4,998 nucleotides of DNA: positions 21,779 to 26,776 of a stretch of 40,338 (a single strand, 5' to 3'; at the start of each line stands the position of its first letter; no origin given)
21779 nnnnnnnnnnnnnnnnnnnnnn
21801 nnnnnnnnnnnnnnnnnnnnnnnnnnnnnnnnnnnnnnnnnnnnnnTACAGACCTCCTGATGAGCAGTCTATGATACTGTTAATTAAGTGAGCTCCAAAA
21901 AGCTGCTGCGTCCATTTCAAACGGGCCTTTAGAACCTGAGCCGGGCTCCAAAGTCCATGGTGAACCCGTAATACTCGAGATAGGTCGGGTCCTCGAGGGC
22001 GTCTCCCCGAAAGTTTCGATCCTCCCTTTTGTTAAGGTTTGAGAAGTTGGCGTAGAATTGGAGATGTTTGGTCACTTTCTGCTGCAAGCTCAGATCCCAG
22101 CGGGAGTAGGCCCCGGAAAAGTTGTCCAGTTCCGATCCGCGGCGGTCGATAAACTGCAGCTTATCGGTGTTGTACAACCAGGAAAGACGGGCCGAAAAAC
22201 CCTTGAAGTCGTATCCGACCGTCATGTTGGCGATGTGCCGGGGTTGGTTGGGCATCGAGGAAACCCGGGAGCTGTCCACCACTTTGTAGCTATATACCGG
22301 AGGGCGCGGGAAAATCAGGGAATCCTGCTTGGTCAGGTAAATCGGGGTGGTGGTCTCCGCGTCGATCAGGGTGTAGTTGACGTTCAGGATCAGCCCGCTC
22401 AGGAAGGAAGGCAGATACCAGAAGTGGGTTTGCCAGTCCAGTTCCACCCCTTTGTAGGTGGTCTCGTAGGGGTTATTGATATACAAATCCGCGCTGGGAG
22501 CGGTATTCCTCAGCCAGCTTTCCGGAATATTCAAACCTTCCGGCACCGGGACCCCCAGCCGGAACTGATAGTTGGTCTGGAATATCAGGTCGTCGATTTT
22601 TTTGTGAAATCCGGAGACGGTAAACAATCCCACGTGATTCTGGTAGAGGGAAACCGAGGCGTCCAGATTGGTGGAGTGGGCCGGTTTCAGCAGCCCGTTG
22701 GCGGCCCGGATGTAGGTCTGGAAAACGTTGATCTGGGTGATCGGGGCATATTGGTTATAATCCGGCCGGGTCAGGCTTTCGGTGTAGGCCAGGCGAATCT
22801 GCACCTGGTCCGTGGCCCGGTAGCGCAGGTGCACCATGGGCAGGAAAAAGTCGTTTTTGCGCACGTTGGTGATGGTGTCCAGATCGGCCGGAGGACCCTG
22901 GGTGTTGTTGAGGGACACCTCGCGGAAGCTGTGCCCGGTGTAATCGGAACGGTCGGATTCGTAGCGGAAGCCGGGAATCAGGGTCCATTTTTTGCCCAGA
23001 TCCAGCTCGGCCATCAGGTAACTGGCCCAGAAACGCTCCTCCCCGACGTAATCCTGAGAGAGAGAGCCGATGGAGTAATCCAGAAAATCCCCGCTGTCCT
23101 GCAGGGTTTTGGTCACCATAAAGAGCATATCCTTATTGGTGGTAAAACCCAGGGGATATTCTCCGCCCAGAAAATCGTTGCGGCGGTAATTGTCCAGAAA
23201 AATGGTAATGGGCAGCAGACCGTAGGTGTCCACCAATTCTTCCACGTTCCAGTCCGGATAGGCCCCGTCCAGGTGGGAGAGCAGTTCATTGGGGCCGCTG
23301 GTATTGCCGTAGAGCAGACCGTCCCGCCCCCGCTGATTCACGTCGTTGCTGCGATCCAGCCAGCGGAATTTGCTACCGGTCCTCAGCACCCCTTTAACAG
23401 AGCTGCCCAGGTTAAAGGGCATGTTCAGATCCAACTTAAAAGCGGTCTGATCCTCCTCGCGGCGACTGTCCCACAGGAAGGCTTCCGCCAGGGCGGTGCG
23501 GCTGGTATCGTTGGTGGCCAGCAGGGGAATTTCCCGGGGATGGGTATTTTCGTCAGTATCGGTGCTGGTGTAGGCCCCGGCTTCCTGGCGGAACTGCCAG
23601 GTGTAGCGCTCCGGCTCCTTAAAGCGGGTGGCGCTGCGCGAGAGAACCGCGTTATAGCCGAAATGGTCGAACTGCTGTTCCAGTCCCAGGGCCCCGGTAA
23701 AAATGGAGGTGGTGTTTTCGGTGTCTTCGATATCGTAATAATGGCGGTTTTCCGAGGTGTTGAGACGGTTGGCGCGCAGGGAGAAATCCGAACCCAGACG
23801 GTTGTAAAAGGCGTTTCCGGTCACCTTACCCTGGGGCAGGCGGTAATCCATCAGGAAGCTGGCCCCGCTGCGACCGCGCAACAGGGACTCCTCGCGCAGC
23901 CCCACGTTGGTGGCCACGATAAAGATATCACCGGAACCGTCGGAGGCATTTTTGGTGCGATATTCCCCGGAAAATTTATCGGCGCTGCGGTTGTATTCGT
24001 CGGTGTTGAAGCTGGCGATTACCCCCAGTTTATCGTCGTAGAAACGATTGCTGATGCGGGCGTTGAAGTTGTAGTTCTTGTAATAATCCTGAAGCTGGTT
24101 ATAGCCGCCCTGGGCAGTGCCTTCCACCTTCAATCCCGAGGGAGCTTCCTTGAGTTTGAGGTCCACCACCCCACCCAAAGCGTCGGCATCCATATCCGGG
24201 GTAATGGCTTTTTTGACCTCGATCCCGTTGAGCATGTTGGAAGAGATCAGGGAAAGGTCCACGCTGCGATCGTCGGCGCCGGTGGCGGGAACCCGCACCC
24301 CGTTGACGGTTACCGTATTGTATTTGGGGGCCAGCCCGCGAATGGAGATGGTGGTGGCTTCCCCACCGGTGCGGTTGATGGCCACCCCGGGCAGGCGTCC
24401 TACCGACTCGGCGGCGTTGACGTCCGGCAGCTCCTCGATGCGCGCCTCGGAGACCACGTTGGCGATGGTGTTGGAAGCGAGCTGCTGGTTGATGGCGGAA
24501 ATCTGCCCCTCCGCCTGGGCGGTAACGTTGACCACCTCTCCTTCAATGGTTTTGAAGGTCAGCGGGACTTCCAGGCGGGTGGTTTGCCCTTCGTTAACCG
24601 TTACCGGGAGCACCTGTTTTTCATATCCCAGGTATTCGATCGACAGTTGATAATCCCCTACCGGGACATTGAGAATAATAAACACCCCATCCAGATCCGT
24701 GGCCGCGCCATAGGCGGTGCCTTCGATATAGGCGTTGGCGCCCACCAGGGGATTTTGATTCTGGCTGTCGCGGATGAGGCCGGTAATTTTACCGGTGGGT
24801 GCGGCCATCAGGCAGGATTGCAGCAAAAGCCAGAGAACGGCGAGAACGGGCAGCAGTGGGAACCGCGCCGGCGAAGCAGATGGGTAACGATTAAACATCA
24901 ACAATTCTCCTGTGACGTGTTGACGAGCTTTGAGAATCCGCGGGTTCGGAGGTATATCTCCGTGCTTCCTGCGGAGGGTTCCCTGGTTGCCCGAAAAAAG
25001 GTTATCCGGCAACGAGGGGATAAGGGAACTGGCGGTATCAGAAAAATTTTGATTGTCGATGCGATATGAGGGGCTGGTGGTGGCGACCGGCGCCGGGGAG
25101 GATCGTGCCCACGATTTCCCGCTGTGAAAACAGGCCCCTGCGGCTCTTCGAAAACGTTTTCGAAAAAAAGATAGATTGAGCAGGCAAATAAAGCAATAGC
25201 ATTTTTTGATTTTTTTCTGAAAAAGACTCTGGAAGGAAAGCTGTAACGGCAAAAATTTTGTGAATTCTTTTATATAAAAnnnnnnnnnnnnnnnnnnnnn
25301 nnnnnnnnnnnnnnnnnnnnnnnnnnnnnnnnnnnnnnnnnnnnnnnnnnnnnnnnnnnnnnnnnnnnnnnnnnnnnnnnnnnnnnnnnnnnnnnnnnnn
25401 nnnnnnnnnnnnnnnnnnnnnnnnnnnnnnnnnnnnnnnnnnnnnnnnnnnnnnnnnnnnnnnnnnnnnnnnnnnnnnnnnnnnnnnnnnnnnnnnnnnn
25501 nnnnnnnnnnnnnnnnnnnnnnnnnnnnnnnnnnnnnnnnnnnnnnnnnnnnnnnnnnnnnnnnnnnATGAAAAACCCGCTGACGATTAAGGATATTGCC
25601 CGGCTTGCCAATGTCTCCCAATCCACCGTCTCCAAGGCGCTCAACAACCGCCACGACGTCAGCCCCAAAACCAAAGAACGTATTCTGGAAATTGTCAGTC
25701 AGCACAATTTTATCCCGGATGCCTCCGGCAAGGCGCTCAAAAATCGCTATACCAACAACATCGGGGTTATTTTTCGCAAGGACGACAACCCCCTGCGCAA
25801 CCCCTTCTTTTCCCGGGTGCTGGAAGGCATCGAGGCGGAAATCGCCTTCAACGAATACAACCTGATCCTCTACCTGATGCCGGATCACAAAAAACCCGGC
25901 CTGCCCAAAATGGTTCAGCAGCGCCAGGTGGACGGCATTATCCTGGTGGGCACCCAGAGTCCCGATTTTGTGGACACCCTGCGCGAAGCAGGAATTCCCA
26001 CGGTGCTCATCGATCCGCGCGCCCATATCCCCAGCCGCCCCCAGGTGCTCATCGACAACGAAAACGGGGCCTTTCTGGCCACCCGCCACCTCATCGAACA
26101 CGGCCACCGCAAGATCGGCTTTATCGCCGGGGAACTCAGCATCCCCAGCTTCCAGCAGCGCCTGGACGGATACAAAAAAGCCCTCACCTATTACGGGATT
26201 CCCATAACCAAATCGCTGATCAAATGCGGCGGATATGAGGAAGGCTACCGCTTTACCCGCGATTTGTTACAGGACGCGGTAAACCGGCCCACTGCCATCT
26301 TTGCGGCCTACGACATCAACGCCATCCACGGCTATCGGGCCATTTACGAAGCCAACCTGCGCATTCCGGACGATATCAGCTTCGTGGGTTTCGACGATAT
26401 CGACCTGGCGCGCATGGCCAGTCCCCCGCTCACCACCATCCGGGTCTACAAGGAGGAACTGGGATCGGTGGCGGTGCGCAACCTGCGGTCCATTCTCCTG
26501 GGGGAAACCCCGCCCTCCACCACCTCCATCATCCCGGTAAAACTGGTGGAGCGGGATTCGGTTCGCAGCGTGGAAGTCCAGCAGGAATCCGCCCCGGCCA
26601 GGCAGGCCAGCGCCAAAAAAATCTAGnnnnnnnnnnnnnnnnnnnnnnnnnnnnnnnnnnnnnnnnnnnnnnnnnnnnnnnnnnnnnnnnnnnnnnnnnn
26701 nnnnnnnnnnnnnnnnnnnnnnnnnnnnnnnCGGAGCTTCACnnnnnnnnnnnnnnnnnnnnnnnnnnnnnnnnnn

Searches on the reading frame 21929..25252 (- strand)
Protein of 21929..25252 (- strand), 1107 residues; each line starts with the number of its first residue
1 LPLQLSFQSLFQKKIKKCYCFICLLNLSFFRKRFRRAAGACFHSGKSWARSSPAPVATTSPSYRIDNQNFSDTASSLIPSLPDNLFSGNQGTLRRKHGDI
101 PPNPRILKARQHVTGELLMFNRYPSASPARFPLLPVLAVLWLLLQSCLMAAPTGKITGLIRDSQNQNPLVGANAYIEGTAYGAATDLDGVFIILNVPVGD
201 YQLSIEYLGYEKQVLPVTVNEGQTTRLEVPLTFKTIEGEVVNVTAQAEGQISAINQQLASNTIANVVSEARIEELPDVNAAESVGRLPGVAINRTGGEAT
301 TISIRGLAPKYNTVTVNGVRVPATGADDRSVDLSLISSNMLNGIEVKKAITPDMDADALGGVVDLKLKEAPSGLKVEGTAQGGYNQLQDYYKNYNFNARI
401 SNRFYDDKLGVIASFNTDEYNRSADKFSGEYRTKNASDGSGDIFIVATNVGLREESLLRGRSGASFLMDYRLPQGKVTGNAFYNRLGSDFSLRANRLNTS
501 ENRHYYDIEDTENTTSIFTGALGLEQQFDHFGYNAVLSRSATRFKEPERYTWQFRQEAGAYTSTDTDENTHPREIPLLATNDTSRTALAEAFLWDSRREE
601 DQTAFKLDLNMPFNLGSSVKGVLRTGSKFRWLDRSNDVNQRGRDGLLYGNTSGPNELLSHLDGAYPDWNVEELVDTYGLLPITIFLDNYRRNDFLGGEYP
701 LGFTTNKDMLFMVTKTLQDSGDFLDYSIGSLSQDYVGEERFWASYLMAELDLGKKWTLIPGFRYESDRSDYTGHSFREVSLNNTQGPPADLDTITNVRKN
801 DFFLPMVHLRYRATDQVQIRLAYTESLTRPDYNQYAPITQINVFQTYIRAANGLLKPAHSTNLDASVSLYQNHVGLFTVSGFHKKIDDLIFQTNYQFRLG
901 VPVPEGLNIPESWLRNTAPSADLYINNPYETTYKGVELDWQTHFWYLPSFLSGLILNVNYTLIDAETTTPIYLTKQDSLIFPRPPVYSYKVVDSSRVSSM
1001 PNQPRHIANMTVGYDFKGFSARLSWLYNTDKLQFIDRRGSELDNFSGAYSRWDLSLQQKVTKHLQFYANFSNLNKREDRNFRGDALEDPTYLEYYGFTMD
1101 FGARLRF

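Call 28: search_protein_families(library=pfam, proteins=[window:21929-25252:-], max_evalue=0.001)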
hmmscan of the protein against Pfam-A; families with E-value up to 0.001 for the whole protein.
window:21929-25252:- (1107 aa): 6 families
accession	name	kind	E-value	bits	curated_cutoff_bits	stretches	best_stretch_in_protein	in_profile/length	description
PF00593.30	TonB_dep_Rec_b-barrel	-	5.8e-35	122.4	27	1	565-1073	37-436/436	TonB dependent receptor-like, beta-barrel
PF13715.12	CarbopepD_reg_2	-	4.7e-17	62.2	32.2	1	156-243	1-88/88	CarboxypepD_reg-like domain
PF07715.20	Plug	-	6.4e-17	62.5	23.9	1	263-362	8-107/107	TonB-dependent Receptor Plug Domain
PF13620.12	CarboxypepD_reg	-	3.3e-15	56.7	32.3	1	156-232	2-82/82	Carboxypeptidase regulatory-like domain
PF09430.16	EMC7_beta-sandw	-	6.2e-05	23.6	26.6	1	165-234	3-74/122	ER membrane protein complex subunit 7, beta-sandwich domain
PF08308.17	PEGA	-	0.00012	22.4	20.8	1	171-231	12-67/71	PEGA domain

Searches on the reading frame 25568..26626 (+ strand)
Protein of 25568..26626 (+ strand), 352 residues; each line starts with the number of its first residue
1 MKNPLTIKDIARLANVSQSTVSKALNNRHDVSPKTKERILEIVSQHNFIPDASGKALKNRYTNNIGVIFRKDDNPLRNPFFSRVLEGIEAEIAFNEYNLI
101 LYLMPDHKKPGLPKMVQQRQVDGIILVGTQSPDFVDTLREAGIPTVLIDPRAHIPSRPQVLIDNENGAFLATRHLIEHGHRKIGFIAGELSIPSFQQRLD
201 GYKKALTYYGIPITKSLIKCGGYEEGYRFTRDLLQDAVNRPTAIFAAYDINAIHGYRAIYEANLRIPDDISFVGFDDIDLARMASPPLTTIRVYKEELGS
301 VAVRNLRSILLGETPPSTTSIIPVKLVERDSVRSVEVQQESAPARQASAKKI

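Call 28: search_protein_families(library=pfam, proteins=[window:25568-26626:+], max_evalue=0.001)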
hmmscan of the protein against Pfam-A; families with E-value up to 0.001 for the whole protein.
window:25568-26626:+ (352 aa): 5 families
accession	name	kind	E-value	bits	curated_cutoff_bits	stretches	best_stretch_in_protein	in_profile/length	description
PF13377.12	Peripla_BP_3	-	1.7e-36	126.3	26.5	1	173-332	2-167/167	Periplasmic binding protein-like domain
PF00532.27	Peripla_BP_1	-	6.2e-21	75.5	22.2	1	63-328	2-279/281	Periplasmic binding proteins and sugar binding domain of LacI family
PF00356.27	LacI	-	4.3e-18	65.3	27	1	6-51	1-46/46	Bacterial regulatory proteins, lacI family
PF13407.12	Peripla_BP_4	-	8.4e-10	39.1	35.1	1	115-279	51-220/258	Periplasmic binding protein domain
PF01381.28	HTH_3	-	0.00028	21.3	23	0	5-36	10-41/55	Helix-turn-helix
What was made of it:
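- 25568..26626 (+): Divergently transcribed LacI-family regulator. Call 28.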
